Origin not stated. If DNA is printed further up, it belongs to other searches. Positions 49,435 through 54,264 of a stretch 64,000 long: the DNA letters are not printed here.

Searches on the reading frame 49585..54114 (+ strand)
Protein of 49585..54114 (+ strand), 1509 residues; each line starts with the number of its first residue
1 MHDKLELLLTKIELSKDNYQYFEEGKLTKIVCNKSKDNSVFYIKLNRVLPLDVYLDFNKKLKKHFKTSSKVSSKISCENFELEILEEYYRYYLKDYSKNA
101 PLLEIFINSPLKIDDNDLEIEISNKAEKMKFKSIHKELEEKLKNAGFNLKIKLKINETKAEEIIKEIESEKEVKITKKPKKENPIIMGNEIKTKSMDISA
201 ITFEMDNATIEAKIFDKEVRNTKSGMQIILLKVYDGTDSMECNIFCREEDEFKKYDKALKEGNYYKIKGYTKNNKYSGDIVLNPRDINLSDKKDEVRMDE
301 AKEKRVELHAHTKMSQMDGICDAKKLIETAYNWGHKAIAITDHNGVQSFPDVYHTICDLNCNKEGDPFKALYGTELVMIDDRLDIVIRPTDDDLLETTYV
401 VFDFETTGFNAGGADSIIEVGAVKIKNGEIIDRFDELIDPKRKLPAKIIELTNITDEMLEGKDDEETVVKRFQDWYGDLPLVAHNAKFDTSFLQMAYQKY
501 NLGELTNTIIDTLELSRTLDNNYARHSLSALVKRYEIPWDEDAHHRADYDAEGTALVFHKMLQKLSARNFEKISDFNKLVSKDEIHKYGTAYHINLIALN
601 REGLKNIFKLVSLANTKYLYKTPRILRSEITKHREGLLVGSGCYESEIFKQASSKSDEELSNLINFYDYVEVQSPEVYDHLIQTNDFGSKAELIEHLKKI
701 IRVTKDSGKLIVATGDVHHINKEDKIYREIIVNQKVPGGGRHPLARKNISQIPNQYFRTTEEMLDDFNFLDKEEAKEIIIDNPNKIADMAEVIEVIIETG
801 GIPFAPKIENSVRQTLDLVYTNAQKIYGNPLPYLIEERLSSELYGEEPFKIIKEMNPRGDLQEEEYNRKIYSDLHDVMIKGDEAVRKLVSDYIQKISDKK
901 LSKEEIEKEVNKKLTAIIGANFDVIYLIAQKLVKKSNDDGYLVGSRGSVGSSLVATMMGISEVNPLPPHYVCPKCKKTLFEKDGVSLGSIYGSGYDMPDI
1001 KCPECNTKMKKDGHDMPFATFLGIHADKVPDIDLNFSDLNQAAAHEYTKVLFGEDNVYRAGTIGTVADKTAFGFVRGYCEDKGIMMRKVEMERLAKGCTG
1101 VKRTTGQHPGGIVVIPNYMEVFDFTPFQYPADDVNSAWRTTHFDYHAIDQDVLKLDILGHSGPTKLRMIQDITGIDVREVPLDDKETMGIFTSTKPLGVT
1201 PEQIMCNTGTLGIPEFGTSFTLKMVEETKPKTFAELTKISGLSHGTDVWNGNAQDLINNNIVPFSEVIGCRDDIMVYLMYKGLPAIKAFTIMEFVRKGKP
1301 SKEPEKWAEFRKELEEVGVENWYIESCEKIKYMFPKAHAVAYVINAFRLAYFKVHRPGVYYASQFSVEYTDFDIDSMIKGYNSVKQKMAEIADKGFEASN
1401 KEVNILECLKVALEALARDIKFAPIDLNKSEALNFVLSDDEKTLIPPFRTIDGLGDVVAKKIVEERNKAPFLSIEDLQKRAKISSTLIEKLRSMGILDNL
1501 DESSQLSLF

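Call 10: search_protein_families(library=pfam, proteins=[window:49585-54114:+], max_evalue=0.001)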
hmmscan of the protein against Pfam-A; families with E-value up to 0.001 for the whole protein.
window:49585-54114:+ (1509 aa): 9 families
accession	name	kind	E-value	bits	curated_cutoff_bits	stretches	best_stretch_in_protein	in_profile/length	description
PF07733.18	DNA_pol3_alpha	-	6.1e-52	177.2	23.9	2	885-1072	3-144/260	Bacterial DNA polymerase III alpha NTPase domain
PF00929.31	RNase_T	-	7.8e-36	124.5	24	1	400-558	1-164/164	Exonuclease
PF17657.6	DNA_pol3_finger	-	1.1e-24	87.1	22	1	1164-1316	3-164/166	Bacterial DNA polymerase III alpha subunit finger domain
PF02811.25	PHP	-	3.1e-21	76.9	26.4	1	307-666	1-147/164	PHP domain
PF14579.12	HHH_6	-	1.1e-13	51.7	25.6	1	1420-1503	2-86/90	Helix-hairpin-helix motif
PF14480.11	DNA_pol3_a_NI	-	7.4e-12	45.5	22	1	4-75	1-72/72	DNA polymerase III polC-type N-terminus I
PF01336.31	tRNA_anti-codon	-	1.5e-07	31.7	27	1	209-287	2-72/75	OB-fold nucleic acid binding domain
PF12836.13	HHH_3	-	2.4e-05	24.8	27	1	1450-1492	18-61/65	Helix-hairpin-helix motif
PF16473.11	Rv2179c-like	-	0.00035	20.8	27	1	400-559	3-174/177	3'-5' exoribonuclease Rv2179c-like domain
